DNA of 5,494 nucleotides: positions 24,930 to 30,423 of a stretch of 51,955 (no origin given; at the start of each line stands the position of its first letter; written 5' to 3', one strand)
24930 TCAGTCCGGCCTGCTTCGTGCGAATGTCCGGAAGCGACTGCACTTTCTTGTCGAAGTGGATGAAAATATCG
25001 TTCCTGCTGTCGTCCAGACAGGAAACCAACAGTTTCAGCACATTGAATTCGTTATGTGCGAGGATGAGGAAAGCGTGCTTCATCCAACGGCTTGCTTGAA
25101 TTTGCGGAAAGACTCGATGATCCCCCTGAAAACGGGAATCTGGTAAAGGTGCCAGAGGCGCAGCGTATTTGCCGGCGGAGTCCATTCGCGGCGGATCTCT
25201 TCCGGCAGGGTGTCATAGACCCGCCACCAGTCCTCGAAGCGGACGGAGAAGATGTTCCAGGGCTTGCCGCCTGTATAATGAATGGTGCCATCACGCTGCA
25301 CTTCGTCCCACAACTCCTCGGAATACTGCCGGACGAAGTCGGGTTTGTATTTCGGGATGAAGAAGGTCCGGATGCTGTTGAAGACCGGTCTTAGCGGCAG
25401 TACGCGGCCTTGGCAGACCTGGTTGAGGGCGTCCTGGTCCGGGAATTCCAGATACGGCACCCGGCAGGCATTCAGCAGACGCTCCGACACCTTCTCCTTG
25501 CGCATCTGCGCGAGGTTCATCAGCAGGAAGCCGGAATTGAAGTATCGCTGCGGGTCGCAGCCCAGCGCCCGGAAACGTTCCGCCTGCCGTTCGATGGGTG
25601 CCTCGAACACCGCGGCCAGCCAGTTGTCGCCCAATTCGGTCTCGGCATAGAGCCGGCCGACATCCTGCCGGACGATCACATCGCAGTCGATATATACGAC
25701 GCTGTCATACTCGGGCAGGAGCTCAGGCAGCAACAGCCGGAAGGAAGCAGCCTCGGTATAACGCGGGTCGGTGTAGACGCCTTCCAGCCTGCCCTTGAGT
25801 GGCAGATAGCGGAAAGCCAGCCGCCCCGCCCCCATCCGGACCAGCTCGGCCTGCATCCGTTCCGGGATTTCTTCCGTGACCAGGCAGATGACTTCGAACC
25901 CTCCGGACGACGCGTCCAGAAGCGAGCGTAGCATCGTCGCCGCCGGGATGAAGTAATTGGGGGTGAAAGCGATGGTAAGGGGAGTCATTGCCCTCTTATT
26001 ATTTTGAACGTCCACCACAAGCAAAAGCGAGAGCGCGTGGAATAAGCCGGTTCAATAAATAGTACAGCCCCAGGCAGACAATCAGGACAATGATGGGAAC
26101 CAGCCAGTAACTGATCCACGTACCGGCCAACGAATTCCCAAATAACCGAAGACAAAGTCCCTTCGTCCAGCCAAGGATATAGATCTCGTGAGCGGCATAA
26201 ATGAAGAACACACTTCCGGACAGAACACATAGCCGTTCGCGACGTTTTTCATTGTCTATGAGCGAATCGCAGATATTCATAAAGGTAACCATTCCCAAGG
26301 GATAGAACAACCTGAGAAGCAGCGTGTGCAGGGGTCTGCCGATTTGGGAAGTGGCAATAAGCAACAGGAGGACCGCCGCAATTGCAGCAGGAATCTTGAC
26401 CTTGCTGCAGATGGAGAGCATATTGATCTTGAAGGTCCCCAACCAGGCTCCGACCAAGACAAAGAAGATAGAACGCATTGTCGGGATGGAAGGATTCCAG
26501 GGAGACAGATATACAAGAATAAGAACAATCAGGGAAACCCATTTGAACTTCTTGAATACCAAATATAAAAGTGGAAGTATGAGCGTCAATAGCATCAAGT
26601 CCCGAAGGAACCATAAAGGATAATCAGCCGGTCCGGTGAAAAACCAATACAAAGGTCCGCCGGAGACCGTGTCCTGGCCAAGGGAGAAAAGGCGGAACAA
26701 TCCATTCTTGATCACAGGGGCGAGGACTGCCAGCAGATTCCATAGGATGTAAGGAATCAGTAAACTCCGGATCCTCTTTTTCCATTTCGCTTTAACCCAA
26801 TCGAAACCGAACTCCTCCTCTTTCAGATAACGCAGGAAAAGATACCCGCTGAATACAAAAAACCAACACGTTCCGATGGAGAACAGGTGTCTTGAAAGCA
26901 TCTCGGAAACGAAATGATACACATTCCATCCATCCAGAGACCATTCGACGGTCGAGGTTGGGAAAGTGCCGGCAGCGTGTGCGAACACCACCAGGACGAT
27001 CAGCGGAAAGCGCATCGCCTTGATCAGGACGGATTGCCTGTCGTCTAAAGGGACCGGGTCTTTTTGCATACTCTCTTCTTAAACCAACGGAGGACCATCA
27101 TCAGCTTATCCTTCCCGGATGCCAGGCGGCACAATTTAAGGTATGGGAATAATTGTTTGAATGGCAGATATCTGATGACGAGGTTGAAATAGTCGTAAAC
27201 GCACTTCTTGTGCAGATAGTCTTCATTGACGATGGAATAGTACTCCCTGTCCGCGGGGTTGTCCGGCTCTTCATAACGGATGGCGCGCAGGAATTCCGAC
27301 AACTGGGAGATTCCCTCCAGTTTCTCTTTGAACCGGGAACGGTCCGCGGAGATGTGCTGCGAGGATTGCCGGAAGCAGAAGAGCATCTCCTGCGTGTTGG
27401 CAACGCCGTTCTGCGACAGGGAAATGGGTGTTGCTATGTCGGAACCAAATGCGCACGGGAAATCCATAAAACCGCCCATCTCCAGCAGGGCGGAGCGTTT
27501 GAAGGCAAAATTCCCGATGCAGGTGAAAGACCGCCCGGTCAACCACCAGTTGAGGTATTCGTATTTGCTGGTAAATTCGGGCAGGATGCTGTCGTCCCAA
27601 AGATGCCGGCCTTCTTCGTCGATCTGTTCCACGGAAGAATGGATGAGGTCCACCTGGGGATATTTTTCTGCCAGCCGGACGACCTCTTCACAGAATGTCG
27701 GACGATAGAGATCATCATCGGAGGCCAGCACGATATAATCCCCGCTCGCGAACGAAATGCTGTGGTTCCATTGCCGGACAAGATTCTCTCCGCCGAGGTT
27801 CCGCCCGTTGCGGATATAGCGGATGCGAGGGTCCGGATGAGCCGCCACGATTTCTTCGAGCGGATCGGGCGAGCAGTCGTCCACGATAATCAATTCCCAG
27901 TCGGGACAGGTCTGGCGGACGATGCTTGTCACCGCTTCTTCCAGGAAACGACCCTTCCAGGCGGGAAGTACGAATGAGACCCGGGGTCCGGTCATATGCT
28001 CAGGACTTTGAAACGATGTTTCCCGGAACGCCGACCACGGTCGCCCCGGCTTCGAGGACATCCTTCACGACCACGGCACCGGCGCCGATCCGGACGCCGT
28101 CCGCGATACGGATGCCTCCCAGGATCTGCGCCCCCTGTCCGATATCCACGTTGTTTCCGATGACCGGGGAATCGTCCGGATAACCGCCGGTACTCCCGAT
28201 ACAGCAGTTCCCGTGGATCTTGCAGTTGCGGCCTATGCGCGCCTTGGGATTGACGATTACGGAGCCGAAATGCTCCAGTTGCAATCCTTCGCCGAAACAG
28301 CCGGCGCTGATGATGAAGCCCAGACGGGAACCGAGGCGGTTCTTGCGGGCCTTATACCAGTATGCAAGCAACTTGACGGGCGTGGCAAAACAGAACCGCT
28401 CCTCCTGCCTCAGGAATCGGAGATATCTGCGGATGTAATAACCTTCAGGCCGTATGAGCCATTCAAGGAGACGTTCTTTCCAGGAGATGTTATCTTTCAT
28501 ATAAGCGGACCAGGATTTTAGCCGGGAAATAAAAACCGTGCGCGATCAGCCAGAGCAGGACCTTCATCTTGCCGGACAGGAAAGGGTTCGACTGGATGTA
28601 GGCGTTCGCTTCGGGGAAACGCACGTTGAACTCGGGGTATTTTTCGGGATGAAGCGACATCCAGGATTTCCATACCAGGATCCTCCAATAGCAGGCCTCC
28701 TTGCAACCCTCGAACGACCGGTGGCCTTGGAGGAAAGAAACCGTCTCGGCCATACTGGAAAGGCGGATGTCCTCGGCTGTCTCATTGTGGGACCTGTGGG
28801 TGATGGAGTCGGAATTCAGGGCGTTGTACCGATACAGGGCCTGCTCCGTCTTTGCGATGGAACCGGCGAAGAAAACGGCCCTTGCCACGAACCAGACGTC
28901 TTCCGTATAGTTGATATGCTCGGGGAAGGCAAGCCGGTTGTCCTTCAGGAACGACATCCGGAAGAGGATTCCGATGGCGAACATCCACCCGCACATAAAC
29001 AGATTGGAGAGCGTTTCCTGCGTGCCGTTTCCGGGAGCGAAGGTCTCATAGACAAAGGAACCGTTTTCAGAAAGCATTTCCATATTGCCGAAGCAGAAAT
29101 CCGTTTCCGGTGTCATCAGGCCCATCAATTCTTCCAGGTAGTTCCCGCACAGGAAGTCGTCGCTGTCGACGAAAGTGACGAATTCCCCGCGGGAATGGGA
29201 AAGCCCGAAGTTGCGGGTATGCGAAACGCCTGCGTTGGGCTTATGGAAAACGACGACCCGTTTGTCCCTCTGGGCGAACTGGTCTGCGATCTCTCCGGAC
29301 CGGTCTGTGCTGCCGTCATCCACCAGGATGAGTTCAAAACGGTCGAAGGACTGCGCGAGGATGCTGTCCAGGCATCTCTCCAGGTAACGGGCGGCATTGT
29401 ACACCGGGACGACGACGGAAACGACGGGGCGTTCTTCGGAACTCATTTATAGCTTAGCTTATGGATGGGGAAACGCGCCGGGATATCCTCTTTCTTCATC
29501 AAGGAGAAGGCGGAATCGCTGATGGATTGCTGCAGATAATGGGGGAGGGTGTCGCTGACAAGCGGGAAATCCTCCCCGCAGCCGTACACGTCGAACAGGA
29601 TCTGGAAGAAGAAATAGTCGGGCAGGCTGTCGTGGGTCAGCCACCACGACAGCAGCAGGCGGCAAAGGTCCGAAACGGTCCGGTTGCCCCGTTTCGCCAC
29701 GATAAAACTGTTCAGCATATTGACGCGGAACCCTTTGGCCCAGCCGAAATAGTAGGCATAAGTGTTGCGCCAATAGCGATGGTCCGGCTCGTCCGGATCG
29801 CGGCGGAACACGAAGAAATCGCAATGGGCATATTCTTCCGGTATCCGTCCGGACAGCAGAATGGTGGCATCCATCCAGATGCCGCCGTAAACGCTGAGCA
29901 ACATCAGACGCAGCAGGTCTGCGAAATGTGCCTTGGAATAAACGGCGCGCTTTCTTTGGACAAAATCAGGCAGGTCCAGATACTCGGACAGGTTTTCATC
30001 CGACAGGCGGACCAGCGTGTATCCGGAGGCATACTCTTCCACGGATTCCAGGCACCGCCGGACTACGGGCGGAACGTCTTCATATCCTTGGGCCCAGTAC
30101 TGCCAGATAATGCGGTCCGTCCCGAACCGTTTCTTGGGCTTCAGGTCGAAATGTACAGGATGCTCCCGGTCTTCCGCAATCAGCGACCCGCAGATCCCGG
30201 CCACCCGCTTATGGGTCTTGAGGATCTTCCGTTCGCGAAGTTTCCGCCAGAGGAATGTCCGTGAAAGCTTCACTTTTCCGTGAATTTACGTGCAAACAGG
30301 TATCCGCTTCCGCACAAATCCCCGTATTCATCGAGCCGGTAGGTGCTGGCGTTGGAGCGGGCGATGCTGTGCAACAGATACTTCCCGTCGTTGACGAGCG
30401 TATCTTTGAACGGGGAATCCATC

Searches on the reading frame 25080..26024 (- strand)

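Call 19: search_protein_families(library=pfam, proteins=[window:25080-26024:-], max_evalue=0.001)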
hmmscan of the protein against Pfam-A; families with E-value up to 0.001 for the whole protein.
window:25080-26024:- (314 aa): 1 family
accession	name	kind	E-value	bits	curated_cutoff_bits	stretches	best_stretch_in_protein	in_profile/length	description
PF01501.26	Glyco_transf_8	-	1.4e-29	103.8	24.3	1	16-257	2-250/253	Glycosyl transferase family 8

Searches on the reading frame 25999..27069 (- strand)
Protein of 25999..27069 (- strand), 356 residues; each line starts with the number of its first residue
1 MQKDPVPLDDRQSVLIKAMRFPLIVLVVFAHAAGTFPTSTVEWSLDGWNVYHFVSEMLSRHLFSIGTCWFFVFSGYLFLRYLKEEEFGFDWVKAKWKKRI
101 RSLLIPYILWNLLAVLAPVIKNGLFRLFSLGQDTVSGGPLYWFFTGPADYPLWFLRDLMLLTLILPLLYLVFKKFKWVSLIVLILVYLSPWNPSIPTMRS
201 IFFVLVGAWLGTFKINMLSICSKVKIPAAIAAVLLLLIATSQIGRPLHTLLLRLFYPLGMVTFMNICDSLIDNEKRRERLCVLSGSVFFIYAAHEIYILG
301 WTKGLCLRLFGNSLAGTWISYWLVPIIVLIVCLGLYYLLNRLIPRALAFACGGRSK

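Call 18: search_protein_families(library=pfam, proteins=[window:25999-27069:-], max_evalue=0.001)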
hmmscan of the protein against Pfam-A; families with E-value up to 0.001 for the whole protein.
window:25999-27069:- (356 aa): 1 family
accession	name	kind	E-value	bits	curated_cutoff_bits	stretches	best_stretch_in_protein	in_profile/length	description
PF01757.29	Acyl_transf_3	-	1.7e-26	93.5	31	1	17-336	5-325/326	Acyltransferase domain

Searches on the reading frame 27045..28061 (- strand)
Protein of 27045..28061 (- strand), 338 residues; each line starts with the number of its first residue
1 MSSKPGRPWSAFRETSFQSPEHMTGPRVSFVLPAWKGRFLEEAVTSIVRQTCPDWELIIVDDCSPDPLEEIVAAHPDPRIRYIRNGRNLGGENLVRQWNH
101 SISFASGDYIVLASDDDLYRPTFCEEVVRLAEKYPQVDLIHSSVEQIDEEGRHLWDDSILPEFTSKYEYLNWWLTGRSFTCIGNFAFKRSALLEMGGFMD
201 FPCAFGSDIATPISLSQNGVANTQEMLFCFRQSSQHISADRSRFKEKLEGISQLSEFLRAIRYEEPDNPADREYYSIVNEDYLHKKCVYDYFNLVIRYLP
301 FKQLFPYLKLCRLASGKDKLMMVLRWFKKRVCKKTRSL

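Call 18: search_protein_families(library=pfam, proteins=[window:27045-28061:-], max_evalue=0.001)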
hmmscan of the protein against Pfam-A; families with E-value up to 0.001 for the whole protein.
window:27045-28061:- (338 aa): 3 families
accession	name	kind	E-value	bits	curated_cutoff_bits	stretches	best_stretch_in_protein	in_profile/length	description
PF00535.33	Glycos_transf_2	-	2.8e-26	92.9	23.3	1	37-193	9-165/168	Glycosyl transferase family 2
PF13641.12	Glyco_tranf_2_3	-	3e-13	50.8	27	1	26-220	1-199/230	Glycosyltransferase like family 2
PF10111.15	Glyco_tranf_2_2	-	0.00036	20.6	27.3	0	36-198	10-181/276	Glycosyltransferase like family 2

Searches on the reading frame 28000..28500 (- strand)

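Call 18: search_protein_families(library=pfam, proteins=[window:28000-28500:-], max_evalue=0.001)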
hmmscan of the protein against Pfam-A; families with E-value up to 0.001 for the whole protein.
window:28000-28500:- (166 aa): 3 families
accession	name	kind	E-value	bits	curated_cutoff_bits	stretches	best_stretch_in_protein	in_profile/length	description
PF00132.30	Hexapep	-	1.9e-10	40.4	27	1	112-144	2-34/36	Bacterial transferase hexapeptide (six repeats)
PF25087.1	GMPPB_C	-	0.00022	21.3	39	0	79-103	3-27/110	GMPPB C-terminal domain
PF25084.1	LbH_EIF2B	-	0.00033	21.1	54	0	86-155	9-81/105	EIF2B subunit epsilon LbH domain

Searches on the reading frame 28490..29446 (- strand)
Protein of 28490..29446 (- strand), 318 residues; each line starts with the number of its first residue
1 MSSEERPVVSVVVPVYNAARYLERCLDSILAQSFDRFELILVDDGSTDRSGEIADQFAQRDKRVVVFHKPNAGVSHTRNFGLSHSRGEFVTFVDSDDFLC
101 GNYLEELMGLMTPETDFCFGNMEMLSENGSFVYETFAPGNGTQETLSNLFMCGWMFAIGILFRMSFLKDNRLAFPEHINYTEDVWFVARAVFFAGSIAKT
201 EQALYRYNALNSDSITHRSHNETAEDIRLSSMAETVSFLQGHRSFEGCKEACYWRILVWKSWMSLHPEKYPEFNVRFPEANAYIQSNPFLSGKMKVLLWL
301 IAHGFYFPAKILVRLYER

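Call 18: search_protein_families(library=pfam, proteins=[window:28490-29446:-], max_evalue=0.001)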
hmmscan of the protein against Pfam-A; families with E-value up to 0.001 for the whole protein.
window:28490-29446:- (318 aa): 4 families
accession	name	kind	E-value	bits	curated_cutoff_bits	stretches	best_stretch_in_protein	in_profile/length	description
PF00535.33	Glycos_transf_2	-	2.9e-34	118.8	23.3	1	10-122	1-115/168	Glycosyl transferase family 2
PF13641.12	Glyco_tranf_2_3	-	1.8e-13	51.5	27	1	8-183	2-187/230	Glycosyltransferase like family 2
PF10111.15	Glyco_tranf_2_2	-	3.2e-11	43.7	27.3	1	10-111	1-106/276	Glycosyltransferase like family 2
PF13704.12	Glyco_tranf_2_4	-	1.3e-05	26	27.5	1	17-100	2-85/98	Glycosyl transferase family 2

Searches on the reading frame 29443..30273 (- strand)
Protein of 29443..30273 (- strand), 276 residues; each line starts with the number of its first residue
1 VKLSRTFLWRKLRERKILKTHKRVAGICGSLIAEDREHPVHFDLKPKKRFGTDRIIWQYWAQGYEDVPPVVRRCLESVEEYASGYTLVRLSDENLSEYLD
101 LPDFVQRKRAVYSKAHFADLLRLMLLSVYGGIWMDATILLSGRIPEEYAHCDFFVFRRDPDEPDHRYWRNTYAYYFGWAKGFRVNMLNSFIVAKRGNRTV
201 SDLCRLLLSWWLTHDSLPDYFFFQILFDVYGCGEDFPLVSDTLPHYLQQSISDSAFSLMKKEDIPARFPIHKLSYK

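Call 18: search_protein_families(library=pfam, proteins=[window:29443-30273:-], max_evalue=0.001)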
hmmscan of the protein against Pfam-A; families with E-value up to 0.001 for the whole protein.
window:29443-30273:- (276 aa): 2 families
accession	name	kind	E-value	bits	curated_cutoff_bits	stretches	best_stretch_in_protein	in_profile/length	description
PF05704.18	Caps_synth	-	2.2e-57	195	24.5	1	39-276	33-263/278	Capsular polysaccharide synthesis protein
PF04488.21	Gly_transf_sug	-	2.6e-06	28.5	23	1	70-138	3-77/93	Glycosyltransferase sugar-binding region containing DXD motif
